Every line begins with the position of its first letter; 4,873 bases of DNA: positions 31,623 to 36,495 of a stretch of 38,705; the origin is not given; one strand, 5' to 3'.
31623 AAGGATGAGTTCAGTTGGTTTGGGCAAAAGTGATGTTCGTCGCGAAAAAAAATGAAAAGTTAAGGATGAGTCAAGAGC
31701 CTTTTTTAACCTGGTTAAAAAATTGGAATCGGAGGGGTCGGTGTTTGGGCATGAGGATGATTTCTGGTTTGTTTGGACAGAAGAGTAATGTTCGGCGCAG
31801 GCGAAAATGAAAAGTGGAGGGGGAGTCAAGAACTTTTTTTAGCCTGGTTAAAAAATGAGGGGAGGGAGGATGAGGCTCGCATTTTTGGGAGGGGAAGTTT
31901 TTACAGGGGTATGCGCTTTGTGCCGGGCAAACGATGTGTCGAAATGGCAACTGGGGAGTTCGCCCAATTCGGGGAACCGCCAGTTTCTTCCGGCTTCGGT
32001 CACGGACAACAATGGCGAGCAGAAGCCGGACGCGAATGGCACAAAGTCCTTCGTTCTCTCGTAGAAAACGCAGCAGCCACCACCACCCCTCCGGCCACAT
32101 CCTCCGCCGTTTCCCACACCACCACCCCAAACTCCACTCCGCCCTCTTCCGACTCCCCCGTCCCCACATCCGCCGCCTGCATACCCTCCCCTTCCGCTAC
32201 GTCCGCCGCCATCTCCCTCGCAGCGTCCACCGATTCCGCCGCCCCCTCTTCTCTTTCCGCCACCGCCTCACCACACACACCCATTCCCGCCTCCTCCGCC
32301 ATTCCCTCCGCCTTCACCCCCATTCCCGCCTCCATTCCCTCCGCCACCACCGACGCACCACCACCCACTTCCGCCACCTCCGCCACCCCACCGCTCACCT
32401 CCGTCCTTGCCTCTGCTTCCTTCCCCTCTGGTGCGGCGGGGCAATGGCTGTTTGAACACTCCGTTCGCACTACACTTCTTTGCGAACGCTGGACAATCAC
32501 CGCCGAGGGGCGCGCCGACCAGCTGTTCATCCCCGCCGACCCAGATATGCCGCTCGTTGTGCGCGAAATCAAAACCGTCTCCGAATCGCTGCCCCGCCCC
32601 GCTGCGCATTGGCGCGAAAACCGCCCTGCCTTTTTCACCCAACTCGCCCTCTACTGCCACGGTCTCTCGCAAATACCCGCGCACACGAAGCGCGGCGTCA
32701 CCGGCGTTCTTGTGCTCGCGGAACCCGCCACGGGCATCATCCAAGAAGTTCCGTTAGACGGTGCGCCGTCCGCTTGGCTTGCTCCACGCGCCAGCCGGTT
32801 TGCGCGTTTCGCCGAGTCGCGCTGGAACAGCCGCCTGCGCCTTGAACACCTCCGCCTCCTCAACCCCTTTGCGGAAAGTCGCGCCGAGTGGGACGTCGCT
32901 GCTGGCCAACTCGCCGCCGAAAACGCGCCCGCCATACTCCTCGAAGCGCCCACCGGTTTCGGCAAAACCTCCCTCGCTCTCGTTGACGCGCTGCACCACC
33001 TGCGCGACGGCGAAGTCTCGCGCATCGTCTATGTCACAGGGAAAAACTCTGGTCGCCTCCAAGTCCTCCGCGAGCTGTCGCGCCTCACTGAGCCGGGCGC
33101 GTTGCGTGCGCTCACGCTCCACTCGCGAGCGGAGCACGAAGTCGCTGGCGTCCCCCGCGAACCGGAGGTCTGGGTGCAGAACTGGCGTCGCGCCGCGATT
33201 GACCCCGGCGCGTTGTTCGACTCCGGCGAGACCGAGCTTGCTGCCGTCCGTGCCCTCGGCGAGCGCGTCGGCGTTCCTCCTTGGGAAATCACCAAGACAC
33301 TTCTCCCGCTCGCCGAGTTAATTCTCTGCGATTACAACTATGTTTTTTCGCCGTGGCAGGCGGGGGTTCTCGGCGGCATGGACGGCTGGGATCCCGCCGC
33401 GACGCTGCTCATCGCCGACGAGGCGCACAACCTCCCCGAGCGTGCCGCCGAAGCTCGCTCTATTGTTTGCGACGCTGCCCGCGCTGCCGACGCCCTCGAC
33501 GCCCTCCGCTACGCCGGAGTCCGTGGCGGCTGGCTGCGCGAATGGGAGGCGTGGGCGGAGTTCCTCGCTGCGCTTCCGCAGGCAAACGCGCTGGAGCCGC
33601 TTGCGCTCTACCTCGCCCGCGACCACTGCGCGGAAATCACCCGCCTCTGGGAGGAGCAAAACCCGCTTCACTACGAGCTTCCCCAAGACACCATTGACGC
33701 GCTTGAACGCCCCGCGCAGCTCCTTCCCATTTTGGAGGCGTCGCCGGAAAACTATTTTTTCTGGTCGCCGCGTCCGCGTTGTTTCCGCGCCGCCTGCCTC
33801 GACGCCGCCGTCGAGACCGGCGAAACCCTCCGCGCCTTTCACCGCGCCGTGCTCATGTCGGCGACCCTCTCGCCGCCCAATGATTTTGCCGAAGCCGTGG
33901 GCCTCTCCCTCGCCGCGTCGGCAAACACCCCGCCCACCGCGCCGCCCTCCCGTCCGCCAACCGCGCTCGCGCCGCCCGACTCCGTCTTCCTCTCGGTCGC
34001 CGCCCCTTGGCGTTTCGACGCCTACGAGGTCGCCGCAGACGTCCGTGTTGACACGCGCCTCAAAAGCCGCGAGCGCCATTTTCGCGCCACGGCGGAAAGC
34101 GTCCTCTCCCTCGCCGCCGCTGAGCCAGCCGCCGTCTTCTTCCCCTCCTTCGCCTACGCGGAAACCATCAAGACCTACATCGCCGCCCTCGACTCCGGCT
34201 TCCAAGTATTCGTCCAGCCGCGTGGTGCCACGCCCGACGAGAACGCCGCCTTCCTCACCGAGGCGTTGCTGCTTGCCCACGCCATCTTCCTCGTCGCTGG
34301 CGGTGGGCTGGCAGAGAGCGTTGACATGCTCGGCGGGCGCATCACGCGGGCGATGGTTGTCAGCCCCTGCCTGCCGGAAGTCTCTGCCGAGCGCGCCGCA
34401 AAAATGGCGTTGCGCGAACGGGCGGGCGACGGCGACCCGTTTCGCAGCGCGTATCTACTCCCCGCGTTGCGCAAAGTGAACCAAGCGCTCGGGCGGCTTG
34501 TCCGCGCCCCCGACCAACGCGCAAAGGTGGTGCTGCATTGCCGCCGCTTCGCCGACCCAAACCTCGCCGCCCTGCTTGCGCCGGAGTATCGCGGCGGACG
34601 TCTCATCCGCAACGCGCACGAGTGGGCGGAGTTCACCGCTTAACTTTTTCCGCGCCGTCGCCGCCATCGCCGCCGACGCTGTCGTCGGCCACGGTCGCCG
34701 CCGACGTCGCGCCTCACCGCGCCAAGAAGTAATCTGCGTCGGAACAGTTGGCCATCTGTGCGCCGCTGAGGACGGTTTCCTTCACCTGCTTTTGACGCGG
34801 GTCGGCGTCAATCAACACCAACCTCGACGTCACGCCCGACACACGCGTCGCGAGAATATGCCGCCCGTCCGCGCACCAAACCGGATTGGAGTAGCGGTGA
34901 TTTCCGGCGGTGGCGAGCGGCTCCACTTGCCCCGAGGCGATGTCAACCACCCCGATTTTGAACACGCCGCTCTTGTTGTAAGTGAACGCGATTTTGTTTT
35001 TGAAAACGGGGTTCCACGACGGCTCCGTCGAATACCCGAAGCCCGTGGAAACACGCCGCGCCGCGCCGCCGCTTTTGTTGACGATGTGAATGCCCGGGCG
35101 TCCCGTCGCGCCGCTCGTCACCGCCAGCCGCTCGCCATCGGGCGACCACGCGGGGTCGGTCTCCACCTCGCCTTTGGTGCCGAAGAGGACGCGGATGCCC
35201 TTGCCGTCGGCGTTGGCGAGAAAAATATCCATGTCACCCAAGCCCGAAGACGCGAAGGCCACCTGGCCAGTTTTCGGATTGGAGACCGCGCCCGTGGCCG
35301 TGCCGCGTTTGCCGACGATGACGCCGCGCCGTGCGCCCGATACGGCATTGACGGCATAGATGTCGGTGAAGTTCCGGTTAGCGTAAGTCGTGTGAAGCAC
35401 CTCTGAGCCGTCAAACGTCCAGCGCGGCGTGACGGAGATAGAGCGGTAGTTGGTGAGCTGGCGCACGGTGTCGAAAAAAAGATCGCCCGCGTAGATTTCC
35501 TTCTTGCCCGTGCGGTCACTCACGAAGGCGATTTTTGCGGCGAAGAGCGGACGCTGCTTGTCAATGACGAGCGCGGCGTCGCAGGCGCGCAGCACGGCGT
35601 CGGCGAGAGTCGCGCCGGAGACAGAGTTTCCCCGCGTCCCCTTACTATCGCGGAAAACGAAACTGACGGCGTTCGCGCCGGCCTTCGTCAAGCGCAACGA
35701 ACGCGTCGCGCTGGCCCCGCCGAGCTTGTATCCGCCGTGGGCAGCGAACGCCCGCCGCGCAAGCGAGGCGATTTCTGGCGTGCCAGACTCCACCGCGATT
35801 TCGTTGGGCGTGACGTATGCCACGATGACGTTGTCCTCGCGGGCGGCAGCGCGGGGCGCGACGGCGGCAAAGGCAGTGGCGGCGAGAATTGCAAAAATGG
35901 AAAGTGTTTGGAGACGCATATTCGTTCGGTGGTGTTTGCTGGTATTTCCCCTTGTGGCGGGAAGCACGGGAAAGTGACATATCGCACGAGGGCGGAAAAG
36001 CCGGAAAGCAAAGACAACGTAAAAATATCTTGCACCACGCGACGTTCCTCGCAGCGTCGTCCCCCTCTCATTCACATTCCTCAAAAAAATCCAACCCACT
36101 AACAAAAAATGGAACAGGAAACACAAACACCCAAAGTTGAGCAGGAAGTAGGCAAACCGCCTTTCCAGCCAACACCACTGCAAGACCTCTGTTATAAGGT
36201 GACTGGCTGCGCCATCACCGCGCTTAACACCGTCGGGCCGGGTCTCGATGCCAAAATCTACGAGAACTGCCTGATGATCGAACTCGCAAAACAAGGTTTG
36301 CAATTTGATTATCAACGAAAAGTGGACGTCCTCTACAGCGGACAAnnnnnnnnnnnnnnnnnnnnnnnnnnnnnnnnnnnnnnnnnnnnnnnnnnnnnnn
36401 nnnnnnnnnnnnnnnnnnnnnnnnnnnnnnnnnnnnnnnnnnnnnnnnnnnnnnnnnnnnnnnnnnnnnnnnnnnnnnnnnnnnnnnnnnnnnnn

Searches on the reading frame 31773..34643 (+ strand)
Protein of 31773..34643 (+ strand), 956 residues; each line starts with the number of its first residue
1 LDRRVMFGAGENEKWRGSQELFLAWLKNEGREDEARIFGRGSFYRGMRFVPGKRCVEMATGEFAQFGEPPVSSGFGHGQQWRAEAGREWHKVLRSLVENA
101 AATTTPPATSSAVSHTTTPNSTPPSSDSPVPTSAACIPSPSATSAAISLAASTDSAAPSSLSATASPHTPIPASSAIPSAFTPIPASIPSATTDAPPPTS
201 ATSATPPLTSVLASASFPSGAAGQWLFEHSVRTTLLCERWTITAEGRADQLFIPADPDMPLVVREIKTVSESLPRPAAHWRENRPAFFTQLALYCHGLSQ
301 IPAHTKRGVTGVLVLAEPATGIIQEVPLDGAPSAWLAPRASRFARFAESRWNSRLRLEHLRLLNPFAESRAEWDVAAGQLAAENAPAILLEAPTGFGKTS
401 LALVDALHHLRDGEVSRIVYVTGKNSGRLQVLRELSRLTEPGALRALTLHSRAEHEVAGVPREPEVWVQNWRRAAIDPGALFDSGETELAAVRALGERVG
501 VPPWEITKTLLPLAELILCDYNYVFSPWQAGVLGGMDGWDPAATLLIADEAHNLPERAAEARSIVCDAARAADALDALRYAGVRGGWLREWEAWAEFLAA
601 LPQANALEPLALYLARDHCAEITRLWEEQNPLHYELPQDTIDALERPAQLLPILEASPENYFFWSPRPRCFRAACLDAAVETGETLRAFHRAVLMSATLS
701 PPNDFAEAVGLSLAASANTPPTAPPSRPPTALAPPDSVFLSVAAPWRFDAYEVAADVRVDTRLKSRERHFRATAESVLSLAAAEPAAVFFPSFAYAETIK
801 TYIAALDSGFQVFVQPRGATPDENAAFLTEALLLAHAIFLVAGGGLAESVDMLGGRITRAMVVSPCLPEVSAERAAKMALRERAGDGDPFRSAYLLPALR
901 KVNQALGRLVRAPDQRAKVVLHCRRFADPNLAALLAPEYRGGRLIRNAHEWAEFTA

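Call 31: search_protein_families(library=pfam, proteins=[window:31773-34643:+], max_evalue=0.01)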
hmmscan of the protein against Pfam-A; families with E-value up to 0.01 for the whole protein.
window:31773-34643:+ (956 aa): 5 families
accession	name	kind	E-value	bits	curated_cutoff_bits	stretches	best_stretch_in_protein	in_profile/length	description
PF13307.12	Helicase_C_2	-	3.7e-19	69.8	25.3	1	784-935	10-163/170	Helicase C-terminal domain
PF06733.21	DEAD_2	-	2.9e-07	30.7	21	1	489-564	93-165/172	DEAD_2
PF00270.35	DEAD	-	8.8e-05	22.7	26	1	387-447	16-77/167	DEAD/DEAH box helicase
PF04851.21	ResIII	-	0.0015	18.9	22.5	0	383-440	21-78/164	Type III restriction enzyme, res subunit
PF02562.22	PhoH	-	0.004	17.1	27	1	389-421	23-55/205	PhoH-like protein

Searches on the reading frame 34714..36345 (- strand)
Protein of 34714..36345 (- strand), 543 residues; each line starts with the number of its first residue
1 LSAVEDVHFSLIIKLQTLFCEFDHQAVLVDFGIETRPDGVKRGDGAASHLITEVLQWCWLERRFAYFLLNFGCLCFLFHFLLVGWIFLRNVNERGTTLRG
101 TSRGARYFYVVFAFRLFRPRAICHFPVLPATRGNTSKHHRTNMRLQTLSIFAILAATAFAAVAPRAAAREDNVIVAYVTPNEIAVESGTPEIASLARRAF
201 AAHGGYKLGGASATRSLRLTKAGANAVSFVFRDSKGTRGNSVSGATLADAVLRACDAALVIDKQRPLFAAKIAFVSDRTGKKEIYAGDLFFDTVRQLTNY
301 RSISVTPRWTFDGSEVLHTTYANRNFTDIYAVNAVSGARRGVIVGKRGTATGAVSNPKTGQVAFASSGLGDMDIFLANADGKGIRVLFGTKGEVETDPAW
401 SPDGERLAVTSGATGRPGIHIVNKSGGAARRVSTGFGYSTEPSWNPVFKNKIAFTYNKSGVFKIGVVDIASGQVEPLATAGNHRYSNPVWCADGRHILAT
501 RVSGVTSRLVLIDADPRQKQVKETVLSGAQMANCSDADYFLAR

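Call 31: search_protein_families(library=pfam, proteins=[window:34714-36345:-], max_evalue=0.01)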
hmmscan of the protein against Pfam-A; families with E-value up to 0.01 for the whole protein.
window:34714-36345:- (543 aa): 1 family
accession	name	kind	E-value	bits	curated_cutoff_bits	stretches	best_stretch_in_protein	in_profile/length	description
PF07676.18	PD40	-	1e-12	48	20.9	1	395-420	11-37/38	WD40-like Beta Propeller Repeat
